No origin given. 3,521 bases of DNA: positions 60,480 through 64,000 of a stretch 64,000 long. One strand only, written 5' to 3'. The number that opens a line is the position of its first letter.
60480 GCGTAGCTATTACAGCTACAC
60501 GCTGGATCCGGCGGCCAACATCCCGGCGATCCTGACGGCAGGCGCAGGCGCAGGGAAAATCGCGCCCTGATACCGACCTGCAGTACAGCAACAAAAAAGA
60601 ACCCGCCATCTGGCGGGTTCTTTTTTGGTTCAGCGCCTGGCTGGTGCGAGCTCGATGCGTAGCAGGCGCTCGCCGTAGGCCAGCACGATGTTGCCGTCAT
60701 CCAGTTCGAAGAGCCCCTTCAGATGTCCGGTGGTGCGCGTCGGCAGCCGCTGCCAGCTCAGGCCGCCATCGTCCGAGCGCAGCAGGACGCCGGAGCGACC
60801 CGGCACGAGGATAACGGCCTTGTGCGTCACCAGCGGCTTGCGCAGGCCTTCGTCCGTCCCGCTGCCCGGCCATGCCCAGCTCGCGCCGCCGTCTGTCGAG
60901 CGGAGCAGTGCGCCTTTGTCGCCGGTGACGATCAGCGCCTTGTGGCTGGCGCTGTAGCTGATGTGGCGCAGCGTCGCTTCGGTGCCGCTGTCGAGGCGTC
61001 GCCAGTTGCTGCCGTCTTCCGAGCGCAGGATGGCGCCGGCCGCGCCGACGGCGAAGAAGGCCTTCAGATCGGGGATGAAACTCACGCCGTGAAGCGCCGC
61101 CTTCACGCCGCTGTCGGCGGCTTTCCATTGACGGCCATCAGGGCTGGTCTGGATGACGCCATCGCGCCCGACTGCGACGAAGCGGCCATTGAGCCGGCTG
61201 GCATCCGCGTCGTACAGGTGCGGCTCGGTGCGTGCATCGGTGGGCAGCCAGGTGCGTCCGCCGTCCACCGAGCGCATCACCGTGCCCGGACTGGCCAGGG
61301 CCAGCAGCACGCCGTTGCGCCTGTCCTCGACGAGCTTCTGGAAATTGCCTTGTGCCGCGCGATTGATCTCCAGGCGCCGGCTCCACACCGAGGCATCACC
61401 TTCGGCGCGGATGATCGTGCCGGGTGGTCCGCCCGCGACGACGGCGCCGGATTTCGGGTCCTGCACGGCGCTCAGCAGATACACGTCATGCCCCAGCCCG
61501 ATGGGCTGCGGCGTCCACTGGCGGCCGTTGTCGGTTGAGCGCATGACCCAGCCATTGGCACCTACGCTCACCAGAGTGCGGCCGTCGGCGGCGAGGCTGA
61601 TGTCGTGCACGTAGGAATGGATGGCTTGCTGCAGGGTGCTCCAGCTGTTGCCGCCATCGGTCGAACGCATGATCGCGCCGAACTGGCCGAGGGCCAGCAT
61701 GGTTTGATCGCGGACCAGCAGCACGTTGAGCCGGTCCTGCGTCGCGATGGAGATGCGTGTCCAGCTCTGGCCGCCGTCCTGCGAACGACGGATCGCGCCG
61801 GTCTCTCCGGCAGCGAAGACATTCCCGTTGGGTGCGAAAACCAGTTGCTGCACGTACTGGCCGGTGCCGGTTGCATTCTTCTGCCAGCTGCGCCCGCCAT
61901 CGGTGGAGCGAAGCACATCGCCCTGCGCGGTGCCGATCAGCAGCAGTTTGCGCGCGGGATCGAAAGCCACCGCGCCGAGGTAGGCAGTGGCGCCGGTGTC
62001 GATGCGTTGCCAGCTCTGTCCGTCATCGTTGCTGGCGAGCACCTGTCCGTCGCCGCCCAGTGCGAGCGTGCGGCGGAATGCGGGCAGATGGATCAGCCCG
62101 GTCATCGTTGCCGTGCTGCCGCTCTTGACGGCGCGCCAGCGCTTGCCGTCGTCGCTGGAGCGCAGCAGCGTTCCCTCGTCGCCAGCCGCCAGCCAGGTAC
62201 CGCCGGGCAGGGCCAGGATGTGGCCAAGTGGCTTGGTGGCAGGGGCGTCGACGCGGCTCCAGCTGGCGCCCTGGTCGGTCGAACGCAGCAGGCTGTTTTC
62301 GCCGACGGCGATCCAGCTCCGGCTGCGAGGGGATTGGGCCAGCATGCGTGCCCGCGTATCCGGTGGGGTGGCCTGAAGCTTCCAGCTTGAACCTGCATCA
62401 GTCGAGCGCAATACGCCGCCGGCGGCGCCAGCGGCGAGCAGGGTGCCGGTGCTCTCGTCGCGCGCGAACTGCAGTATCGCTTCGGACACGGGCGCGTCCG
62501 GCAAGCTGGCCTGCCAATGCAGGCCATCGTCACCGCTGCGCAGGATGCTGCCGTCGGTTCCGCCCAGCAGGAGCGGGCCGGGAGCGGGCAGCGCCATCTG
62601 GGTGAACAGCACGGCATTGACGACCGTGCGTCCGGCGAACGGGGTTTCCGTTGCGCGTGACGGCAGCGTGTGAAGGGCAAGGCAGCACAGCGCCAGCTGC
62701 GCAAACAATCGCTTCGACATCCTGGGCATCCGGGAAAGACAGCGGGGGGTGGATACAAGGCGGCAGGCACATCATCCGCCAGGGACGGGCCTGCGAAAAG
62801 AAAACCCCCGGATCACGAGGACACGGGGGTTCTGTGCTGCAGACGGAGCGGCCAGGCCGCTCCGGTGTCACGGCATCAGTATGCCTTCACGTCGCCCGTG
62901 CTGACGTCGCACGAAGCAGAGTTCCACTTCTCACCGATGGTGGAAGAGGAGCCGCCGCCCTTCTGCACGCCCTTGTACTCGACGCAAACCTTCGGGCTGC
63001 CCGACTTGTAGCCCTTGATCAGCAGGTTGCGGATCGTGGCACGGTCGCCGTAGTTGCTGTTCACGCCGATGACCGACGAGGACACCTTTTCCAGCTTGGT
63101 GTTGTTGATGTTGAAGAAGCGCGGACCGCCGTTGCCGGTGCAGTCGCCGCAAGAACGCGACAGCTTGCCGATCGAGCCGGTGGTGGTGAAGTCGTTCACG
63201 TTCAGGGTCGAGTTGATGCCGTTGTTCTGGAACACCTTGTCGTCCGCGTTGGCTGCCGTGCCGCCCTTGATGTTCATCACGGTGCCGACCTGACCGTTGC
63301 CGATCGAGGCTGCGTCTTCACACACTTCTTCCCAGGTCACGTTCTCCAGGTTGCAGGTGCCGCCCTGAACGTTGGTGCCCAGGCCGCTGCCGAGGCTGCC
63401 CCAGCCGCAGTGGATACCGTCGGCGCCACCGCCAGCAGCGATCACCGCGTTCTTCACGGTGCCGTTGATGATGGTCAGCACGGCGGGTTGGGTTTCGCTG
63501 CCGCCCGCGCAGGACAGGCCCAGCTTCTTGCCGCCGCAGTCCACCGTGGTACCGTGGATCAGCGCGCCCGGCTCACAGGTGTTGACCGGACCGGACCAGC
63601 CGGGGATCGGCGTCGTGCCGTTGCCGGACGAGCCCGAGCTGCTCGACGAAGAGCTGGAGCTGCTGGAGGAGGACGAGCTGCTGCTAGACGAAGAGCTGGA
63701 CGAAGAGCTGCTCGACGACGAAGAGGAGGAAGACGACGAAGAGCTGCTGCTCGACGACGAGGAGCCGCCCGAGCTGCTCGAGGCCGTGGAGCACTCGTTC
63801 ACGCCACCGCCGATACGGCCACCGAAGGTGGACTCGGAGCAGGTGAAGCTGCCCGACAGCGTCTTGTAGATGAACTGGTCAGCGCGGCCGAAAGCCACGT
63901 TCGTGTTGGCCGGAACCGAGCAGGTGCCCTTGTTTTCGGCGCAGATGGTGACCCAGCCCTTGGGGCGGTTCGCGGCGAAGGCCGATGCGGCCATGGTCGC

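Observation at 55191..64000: Secreted pectate lyases interleaved with paired giant Asp-box beta-propeller proteins: candidate undescribed pectin-degradation system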

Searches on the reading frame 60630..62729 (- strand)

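Call 3: search_protein_families(library=pfam, proteins=[window:60630-62729:-], max_evalue=0.01)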
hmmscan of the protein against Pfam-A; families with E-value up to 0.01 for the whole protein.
window:60630-62729:- (699 aa): 8 families
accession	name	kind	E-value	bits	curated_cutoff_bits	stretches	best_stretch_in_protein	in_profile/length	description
PF14870.12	PSII_BNR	-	1.6e-36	126.6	27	3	238-494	7-266/303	Photosynthesis system II assembly factor YCF48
PF15902.12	Sortilin-Vps10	-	1.3e-27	97.1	33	3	187-267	2-86/446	Sortilin, neurotensin receptor 3,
PF02012.26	BNR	-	1.2e-16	58.3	27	0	274-284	2-12/12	BNR/Asp-box repeat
PF19755.4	DUF6242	-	1.3e-15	58.3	29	1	281-363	129-217/217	Domain of unknown function (DUF6242)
PF23414.1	Beta-prop_EML_2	-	0.00017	21.5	90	0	211-309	3-100/266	Echinoderm microtubule-associated protein second beta-propeller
PF00400.38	WD40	-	0.00029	21.7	27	0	371-395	10-35/39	WD domain, G-beta repeat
PF12894.13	ANAPC4_WD40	-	0.0021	18.7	22.9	0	255-309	2-57/91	Anaphase-promoting complex subunit 4 WD40 domain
PF25293.1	Beta-prop_EMC1_N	-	0.0022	18.2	34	0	198-310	55-172/219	EMC1 N-terminal beta-propeller domain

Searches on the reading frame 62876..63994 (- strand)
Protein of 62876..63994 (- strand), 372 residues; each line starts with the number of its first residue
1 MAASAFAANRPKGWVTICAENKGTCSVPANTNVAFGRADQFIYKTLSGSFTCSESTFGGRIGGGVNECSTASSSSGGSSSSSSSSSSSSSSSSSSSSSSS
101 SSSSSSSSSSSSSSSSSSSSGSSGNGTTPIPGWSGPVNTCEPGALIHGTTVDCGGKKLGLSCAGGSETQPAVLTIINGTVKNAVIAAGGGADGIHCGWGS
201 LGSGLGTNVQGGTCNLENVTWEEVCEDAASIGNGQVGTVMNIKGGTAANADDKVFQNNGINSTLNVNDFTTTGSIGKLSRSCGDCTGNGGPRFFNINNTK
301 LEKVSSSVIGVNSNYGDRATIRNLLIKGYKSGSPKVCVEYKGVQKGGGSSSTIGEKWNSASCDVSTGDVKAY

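Call 3: search_protein_families(library=pfam, proteins=[window:62876-63994:-], max_evalue=0.01)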
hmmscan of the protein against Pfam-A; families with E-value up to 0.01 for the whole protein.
window:62876-63994:- (372 aa): 1 family
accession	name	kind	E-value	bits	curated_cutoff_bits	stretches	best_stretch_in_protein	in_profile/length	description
PF03211.19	Pectate_lyase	-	5.1e-43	147.4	25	1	142-345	15-200/202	Pectate lyase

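Call 8: search_protein_families(library=ncbifam, proteins=[window:62876-63994:-], max_evalue=0.01)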
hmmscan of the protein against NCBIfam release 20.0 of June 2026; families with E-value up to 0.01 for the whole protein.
window:62876-63994:- (372 aa): 1 family
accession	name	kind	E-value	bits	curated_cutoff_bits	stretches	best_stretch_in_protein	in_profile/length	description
NF041898.1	pec_ly_PelI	equivalog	1.6e-62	211.6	620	1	134-371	120-348/349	pectate lyase PelI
